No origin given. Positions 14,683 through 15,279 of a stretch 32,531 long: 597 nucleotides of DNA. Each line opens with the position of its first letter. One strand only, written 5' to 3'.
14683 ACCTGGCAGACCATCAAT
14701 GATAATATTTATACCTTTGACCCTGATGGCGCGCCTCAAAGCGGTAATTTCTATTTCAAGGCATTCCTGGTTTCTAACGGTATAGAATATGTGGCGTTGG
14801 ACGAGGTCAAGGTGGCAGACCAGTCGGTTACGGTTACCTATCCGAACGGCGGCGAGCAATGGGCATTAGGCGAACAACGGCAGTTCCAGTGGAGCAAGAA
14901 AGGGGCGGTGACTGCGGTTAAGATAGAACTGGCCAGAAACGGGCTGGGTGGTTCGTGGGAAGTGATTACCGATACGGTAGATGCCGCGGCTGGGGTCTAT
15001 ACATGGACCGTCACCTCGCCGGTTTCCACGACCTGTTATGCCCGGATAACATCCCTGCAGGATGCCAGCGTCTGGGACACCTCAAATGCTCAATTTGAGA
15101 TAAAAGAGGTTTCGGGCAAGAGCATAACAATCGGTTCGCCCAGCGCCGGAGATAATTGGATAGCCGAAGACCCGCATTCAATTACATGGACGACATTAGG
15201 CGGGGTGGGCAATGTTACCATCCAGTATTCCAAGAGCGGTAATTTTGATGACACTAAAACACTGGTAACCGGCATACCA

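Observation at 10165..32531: Giant ORF with unusual architecture: TM anchor, LamG triad, then about 59 Kre9/KNH-like Ig domains, still open at the contig end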

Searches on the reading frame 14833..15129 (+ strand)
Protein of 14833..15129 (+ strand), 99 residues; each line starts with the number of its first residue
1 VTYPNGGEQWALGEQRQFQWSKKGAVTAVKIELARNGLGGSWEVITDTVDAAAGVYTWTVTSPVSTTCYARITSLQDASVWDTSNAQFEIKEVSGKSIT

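Call 17: find_homologous_proteins(query=A1, max_evalue=0.00001)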
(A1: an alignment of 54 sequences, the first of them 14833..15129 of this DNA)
Query A1 (54 sequences) (99 aa, profile of the alignment): 2 proteins with E <= 0.00001 among 501 candidates.
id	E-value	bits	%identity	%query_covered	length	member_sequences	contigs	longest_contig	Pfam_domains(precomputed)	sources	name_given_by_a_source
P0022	1.4e-47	178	36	92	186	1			PF10342.16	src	-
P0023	2.3e-46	174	39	91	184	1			PF10342.16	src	-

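Call 26: search_protein_representatives(alignment_id=A1)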
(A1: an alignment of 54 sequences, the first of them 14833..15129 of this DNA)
Query: 54 sequences, 96 profile positions. Proteins with E-value up to 0.001 (for the whole library): 27647; up to 1e-10: 12655; up to 1e-30: 3812. The best 150 are listed.
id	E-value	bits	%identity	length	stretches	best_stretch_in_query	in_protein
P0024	0.0e+00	4479.9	-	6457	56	2-95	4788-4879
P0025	0.0e+00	3379.0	-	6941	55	2-93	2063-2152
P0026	0.0e+00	2955.0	-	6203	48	2-95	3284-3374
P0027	0.0e+00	2827.0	-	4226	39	2-95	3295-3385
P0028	0.0e+00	2715.4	-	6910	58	3-96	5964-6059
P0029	0.0e+00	2490.9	-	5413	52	2-92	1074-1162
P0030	0.0e+00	2490.5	-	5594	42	3-95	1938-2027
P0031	0.0e+00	2359.6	-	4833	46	1-92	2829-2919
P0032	0.0e+00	2350.2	-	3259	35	2-95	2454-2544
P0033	0.0e+00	2338.6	-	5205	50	2-91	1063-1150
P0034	0.0e+00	2252.2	-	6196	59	2-91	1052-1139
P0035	0.0e+00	2246.2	-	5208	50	1-91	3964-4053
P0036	0.0e+00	2159.8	-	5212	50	2-92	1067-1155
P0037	0.0e+00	2150.6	-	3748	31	1-93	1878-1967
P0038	0.0e+00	2081.7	-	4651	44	3-92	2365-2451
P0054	0.0e+00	1556.0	-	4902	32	2-92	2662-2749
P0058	0.0e+00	1514.6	-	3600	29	3-95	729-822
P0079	0.0e+00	1222.3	-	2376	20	3-95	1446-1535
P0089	0.0e+00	1093.5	-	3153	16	2-96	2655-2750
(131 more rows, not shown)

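Call 27: predict_structure(alignment_id=A1)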
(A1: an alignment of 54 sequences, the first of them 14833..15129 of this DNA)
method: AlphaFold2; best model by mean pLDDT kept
length: 99 residues; sequences in the alignment: 54
mean_pLDDT: 93.3   pTM: 0.83
mean pLDDT of the five models: 93.3, 93.1, 93.1, 92.9, 91.1
residues with pLDDT >= 90: 88; 70-90: 5; 50-70: 6; < 50: 0
segments of 3 or more residues with pLDDT < 50: none
pLDDT, mean of each block of 10 residues (from residue 1): 96 96 96 94 97 97 92 97 97 67
secondary structure, 60 per line:
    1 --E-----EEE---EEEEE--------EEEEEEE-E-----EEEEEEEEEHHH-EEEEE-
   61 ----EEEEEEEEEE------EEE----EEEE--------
elements in order: E9-11 E15-19 E28-34 E42-50 E55-59 E65-74 E81-83 E88-91

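Call 31: search_protein_families(library=pfam, alignment_id=A1, max_evalue=0.01)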
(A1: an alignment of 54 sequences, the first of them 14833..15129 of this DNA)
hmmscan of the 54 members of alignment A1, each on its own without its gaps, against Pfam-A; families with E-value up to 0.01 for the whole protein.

A. member 1, window:14833-15129:+ (99 aa): 1 family
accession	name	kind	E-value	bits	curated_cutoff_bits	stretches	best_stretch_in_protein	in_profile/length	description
PF10342.15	Kre9_KNH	-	0.00046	21.3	24.6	1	4-66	2-67/94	Kre9/KNH-like N-terminal Ig-like domain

B. families by the number of members that match (of 54 scanned): 9 families
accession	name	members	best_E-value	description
PF10342.15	Kre9_KNH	14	1.1e-06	Kre9/KNH-like N-terminal Ig-like domain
PF00754.31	F5_F8_type_C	4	3.2e-05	F5/8 type C domain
PF21471.3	Reelin_subrepeat-B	4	0.00066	Reelin subrepeat B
PF14610.12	Psg1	3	0.00057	Ykl077w/Psg1 (Pma1 Stabilization in Golgi)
PF17957.7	Big_7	1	0.00023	Bacterial Ig domain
PF00207.28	A2M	1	0.00046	Alpha-2-macroglobulin family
PF24991.2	Ig_NUP210_4th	1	0.0022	NUP210 forth Ig-like domain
PF20622.4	Big_15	1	0.0028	Bacterial Ig domain (Big_16)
PF00909.26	Ammonium_transp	1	0.004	Ammonium Transporter Family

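Call 34: find_encoding_contigs(protein=P0089, flank=10000, max_places=6)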
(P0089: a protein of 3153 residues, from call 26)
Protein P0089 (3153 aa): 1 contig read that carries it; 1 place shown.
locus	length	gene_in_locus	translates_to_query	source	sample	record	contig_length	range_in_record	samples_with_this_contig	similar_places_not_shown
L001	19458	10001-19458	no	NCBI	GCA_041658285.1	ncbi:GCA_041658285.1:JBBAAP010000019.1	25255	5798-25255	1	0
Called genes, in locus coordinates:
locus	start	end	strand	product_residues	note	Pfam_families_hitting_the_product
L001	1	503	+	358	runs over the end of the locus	PF02195:ParB_N, PF17762:HTH_ParB, PF23552:ParB_C (weak)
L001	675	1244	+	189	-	PF01169:GDT1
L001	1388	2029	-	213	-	PF01381:HTH_3, PF00717:Peptidase_S24 (weak)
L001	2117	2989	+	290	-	PF20703:nSTAND1, PF13191:AAA_16 (weak), PF01637:ATPase_2, PF13173:AAA_14 (faint), PF13401:AAA_22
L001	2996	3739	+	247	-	-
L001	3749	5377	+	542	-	PF03958:Secretin_N, PF00263:Secretin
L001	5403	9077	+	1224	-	-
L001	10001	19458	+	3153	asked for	PF10342:Kre9_KNH (faint), PF00054:Laminin_G_1 (faint), PF02210:Laminin_G_2 (faint), PF13385:Laminin_G_3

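Call 37: fold_search(model_id=the predicted structure, library=pdb)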
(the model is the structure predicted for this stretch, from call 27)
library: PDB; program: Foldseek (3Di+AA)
matches with E <= 10: 1913; with E <= 0.001: 0
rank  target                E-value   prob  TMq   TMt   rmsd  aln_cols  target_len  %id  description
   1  7wso_A                3.9e-03  1.00  0.52  0.41   4.1        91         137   12  Structure of a membrane protein G (released 2022-08-31)
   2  5e9d_D                5.8e-03  1.00  0.47  0.44   4.3       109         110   13  RD-1 Mart-1 High bound to Mart-1 decameric peptide (ELA) in complex with HLA-A2 (released 2016-06-08)
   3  8i5d_A                6.4e-03  1.00  0.52  0.31   3.9       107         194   13  Crystal structure of a TCR in complex with HLA-A*11:01 bound to KRAS peptide (VVGAVGVGK) (released 2023-08-23)
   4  9jzp_A                8.4e-03  1.00  0.50  0.23   4.6       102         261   15  Crystal structure of Nir2 C-terminal domain (released 2025-10-15)
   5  6dfq_A                1.0e-02  1.00  0.50  0.31   4.2       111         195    8  mouse diabetogenic TCR I.29 (released 2019-04-17)
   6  3pdg                  1.2e-02  1.00  0.51  0.54   3.9        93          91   14  Structures of Clostridium thermocellum CbhA fibronectin(III)-like modules (released 2011-11-23)
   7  8v5q_G                1.2e-02  0.97  0.38  0.35   9.2       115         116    7  Varicella Zoster Virus (VZV) glycoprotein E (gE) gI binding domain in complex with human Fab 1E3 (released 2024-12-11)
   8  9jtz_A                1.3e-02  1.00  0.52  0.24   4.4       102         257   14  Crystal structure of Nir2 C-terminal domain in complex with phosphatidic acid (released 2025-10-15)
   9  4x6d_E                1.3e-02  1.00  0.47  0.30   4.3       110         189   12  CD1a ternary complex with endogenous lipids and BK6 TCR (released 2015-01-28)
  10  9jzp_B                1.5e-02  1.00  0.48  0.24   4.7       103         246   14  Crystal structure of Nir2 C-terminal domain (released 2025-10-15)
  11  4x6d_G                1.5e-02  0.99  0.46  0.28   4.4       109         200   12  CD1a ternary complex with endogenous lipids and BK6 TCR (released 2015-01-28)
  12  3pdd                  1.6e-02  1.00  0.49  0.30   4.3        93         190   15  Structures of Clostridium thermocellum CbhA fibronectin(III)-like modules (released 2011-11-23)
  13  7rdv_C                1.7e-02  0.99  0.48  0.32   4.3       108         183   10  TFH TCR bound to MHC Class II IAd presenting aggrecan epitope (released 2022-07-27)
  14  9jz1_A                1.8e-02  1.00  0.51  0.24   4.1       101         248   13  Crystal structure of Nir2 C-terminal domain in complex with phosphate (released 2025-10-15)
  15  9hi7_H                1.8e-02  1.00  0.51  0.32   4.0       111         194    7  Structure of MC.7.G5 T cell receptor in complex with MR1 R9H (released 2025-04-23)
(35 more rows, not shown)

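Call 39: list_cluster_members(proteins=[L001:2117-2986:+, L001:3749-5374:+, L001:675-1241:+, L001:5403-9074:+, P0089])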
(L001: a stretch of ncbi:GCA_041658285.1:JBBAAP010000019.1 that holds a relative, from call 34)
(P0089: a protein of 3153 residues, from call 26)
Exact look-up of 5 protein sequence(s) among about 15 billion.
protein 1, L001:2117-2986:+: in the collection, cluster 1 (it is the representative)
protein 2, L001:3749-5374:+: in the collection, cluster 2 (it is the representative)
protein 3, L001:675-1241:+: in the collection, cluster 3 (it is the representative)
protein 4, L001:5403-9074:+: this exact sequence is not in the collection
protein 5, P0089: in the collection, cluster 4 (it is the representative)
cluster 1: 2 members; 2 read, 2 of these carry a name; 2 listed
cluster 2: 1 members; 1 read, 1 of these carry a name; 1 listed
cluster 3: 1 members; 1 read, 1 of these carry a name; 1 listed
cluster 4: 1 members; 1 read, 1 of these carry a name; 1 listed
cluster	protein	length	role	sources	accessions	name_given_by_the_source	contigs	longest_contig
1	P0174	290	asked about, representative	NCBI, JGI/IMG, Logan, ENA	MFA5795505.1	MAG: AAA family ATPase [Candidatus Brocadiia bacterium]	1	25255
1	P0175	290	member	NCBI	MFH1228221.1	MAG: AAA family ATPase [Planctomycetota bacterium]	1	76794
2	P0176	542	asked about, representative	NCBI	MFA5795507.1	MAG: secretin N-terminal domain-containing protein [Candidatus Brocadiia bacterium]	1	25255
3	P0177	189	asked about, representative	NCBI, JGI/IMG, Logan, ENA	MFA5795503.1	MAG: TMEM165/GDT1 family protein [Candidatus Brocadiia bacterium]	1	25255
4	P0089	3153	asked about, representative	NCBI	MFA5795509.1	MAG: LamG-like jellyroll fold domain-containing protein, partial [Candidatus Brocadiia ...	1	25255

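Call 40: find_encoding_contigs(protein=P0175, flank=10000, max_places=6)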
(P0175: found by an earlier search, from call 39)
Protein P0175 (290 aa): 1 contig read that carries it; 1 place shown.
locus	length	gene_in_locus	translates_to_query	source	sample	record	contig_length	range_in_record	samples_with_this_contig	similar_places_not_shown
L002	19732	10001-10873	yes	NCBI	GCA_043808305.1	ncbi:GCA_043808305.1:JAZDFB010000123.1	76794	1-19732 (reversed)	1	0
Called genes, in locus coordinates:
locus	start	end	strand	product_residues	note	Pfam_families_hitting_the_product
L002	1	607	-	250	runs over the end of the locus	-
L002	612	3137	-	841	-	PF02861:Clp_N, PF13191:AAA_16 (weak), PF00004:AAA, PF17871:AAA_lid_9, PF00004:AAA, PF07724:AAA_2, PF07728:AAA_5, PF10431:ClpB_D2-small, +9 more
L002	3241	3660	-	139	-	PF05635:23S_rRNA_IVP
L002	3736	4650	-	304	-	PF01259:SAICAR_synt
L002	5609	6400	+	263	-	PF00142:Fer4_NifH, PF01656:CbiA, PF02374:ArsA_ATPase (weak), PF06564:CBP_BcsQ, PF09140:MipZ (weak), PF10609:ParA, PF13614:AAA_31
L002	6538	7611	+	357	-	PF02195:ParB_N, PF17762:HTH_ParB, PF23552:ParB_C (weak)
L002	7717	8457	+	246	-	PF01965:DJ-1_PfpI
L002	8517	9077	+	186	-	PF01169:GDT1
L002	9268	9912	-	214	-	PF01381:HTH_3 (weak), PF12844:HTH_19 (weak), PF00717:Peptidase_S24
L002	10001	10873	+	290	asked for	PF13191:AAA_16 (faint), PF01637:ATPase_2, PF13401:AAA_22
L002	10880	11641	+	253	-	-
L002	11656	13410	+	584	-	PF03958:Secretin_N, PF00263:Secretin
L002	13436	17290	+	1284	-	-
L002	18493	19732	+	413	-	PF07953:Toxin_R_bind_N (weak), PF13385:Laminin_G_3, PF00054:Laminin_G_1 (faint)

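Call 45: list_cluster_members(proteins=[P0024, P0025, P0026, P0027, P0028, P0030, P0031, P0032, P0054, P0037])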
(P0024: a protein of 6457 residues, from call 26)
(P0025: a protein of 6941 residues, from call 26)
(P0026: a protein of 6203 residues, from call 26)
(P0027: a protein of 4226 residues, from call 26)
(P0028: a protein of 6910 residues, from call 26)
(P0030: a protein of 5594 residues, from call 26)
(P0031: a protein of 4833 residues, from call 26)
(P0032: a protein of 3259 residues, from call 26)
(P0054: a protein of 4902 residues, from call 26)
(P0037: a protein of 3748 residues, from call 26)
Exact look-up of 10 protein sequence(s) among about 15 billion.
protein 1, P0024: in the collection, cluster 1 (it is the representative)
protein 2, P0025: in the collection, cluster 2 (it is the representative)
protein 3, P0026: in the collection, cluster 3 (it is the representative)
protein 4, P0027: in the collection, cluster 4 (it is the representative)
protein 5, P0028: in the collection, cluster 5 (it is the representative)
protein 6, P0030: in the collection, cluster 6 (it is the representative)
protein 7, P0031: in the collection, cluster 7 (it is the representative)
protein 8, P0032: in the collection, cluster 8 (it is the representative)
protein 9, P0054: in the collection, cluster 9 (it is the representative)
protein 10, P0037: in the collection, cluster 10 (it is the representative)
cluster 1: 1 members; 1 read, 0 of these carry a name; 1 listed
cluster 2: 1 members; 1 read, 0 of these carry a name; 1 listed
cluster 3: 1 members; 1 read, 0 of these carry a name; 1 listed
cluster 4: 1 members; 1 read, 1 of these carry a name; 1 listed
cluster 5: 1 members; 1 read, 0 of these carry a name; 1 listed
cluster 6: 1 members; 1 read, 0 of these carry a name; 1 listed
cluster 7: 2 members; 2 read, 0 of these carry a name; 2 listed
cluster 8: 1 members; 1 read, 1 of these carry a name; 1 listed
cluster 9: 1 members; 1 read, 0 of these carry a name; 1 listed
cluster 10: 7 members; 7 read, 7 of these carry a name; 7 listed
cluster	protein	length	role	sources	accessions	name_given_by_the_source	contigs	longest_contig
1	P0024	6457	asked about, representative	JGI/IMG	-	-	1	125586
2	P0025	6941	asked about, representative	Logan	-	-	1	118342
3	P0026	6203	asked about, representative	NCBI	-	-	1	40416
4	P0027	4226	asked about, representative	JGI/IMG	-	hypothetical protein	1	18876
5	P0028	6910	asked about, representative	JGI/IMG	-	-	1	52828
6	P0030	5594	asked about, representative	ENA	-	-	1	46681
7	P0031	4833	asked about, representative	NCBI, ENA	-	-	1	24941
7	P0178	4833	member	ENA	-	-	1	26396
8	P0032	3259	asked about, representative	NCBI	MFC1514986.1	Ser-Thr-rich GPI-anchored membrane family protein, partial [Candidatus Omnitrophota ...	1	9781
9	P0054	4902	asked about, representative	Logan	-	-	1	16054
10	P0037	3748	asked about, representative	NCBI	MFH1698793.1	MAG: hypothetical protein ABH882_07025 [Candidatus Omnitrophota bacterium]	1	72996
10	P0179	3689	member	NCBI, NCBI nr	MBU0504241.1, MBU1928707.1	MAG: GPI anchored serine-threonine rich family protein [Candidatus Omnitrophica bacterium] | GPI anchored serine-threonine rich family protein [Candidatus Omnitrophota bacterium]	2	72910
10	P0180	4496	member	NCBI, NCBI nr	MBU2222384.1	MAG: GPI anchored serine-threonine rich family protein, partial [Candidatus Omnitrophica ... | GPI anchored serine-threonine rich family protein [Candidatus Omnitrophota bacterium]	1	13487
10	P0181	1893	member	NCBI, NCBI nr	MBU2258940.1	MAG: GPI anchored serine-threonine rich family protein, partial [Candidatus Omnitrophica ... | GPI anchored serine-threonine rich family protein [Candidatus Omnitrophota bacterium]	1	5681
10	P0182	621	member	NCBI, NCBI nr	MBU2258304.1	MAG: hypothetical protein KJ926_04190, partial [Candidatus Omnitrophica bacterium] | hypothetical protein [Candidatus Omnitrophota bacterium]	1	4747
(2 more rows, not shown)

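Call 47: find_encoding_contigs(protein=P0079, flank=10000, max_places=3)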
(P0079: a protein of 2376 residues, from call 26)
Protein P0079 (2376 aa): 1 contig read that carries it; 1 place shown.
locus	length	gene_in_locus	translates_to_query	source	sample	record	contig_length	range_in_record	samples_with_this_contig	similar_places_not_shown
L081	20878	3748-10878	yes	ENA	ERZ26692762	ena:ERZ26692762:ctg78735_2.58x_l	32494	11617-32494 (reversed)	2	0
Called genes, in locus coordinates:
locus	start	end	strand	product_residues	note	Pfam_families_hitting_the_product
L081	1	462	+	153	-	?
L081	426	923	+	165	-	-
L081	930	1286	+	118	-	-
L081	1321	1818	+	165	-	-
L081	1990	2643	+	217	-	PF10342:Kre9_KNH (faint)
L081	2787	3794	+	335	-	PF10342:Kre9_KNH (faint)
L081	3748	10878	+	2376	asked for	PF10342:Kre9_KNH (faint)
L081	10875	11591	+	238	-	-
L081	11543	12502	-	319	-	PF01073:3Beta_HSD, PF01370:Epimerase, PF02719:Polysacc_synt_2 (weak), PF04321:RmlD_sub_bind, PF16363:GDP_Man_Dehyd, PF07993:NAD_binding_4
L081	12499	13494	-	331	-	PF01073:3Beta_HSD, PF01370:Epimerase, PF02719:Polysacc_synt_2, PF04321:RmlD_sub_bind, PF16363:GDP_Man_Dehyd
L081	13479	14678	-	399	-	PF08421:Methyltransf_13, PF13489:Methyltransf_23, PF08241:Methyltransf_11 (weak), PF08242:Methyltransf_12, PF08484:Methyltransf_14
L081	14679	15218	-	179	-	-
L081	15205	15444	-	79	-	-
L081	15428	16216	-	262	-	PF01593:Amino_oxidase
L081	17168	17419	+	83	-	PF02823:ATP-synt_DE_N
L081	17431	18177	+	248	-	PF00213:OSCP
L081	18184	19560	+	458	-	PF02874:ATP-synt_ab_N (weak), PF00006:ATP-synt_ab, PF00306:ATP-synt_ab_C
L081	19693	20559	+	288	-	PF00231:ATP-synt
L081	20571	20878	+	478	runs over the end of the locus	PF02874:ATP-synt_ab_N, PF00006:ATP-synt_ab, PF22919:ATP-synt_VA_C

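Call 48: find_encoding_contigs(protein=P0058, flank=10000, max_places=3)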
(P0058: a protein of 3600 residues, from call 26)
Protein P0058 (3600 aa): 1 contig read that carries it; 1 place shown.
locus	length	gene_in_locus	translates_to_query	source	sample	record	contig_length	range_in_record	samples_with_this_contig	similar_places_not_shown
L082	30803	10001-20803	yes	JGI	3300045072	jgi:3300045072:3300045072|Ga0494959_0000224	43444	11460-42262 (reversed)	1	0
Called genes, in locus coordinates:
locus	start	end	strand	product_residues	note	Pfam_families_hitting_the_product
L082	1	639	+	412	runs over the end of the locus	PF01797:Y1_Tnp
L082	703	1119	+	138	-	-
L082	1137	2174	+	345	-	PF13354:Beta-lactamase2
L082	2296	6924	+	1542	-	-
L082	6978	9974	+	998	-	-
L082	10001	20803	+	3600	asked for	PF10342:Kre9_KNH (faint)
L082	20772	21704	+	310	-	-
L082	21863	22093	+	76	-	PF02823:ATP-synt_DE_N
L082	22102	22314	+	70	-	-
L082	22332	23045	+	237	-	PF00213:OSCP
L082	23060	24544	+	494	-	PF00006:ATP-synt_ab, PF00306:ATP-synt_ab_C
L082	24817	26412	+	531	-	PF00231:ATP-synt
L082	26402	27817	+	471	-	PF02874:ATP-synt_ab_N, PF00006:ATP-synt_ab, PF22919:ATP-synt_VA_C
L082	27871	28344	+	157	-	PF05157:MshEN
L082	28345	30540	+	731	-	PF05157:MshEN, PF00437:T2SSE, PF07238:PilZ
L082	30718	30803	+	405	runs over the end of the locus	PF28597:T2SSF_N (faint), PF00482:T2SSF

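Call 57: search_protein_families(library=pfam, proteins=[L082:20772-21701:+, L081:10875-11588:+], max_evalue=0.1)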
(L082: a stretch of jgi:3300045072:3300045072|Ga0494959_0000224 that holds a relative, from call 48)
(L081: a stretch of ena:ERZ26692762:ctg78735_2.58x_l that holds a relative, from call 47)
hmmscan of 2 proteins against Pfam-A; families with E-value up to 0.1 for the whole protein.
L082:20772-21701:+ (310 aa): 3 families
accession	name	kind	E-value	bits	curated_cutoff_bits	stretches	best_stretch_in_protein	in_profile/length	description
PF12698.13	ABC2_membrane_3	-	0.0017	17.9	31.6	1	76-289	31-191/347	ABC-2 family transporter protein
PF12575.13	Pox_EPC_I2-L1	-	0.063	14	23.4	0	243-280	30-67/72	Poxvirus entry protein complex L1 and I2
PF09933.14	DUF2165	-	0.092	13.2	24.9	0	259-289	107-138/157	Predicted small integral membrane protein (DUF2165)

L081:10875-11588:+ (238 aa): 0 families
